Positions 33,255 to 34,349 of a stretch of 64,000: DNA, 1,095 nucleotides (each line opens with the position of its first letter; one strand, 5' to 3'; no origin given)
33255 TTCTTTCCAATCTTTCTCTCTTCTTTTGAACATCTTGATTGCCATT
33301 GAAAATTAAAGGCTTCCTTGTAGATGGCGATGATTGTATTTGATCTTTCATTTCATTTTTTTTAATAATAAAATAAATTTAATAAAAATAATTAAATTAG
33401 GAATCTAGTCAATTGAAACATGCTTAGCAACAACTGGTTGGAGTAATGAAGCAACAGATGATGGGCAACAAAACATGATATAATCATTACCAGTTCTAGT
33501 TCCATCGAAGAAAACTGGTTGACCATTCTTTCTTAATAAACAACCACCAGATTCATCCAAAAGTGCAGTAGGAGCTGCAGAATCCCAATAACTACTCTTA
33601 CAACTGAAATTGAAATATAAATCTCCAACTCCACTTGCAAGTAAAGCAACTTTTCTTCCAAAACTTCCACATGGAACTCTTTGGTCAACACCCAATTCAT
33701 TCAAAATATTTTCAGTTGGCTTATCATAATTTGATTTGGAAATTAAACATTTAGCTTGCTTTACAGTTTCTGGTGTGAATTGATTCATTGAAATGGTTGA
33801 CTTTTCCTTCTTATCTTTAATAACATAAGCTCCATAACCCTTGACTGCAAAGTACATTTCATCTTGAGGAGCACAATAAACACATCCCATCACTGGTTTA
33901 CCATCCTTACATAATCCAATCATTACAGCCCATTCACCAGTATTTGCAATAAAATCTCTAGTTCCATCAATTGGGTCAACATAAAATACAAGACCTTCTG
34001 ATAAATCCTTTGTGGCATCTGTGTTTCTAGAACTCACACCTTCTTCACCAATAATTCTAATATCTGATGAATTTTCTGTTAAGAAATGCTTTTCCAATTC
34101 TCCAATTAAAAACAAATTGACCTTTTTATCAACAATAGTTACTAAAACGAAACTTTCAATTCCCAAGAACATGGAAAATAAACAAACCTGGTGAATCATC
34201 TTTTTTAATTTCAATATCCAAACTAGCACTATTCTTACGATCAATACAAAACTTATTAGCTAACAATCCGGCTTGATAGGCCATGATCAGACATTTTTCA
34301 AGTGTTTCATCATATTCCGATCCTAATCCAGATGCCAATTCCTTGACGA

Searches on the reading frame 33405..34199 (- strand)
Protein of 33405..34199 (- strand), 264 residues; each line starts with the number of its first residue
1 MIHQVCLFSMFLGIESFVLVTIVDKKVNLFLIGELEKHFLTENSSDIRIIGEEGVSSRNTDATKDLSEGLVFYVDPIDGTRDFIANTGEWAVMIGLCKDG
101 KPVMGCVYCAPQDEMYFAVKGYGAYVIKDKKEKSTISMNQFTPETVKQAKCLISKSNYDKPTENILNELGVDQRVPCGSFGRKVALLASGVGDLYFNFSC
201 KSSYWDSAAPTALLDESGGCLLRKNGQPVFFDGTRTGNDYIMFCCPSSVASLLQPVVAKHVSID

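Call 78: search_protein_families(library=pfam, proteins=[window:33405-34199:-], max_evalue=0.001)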
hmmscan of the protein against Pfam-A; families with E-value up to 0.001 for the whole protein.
window:33405-34199:- (264 aa): 1 family
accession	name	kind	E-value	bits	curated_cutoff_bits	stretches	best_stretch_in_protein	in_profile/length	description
PF00459.30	Inositol_P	-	4.4e-38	131.8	27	1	19-231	41-245/271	Inositol monophosphatase family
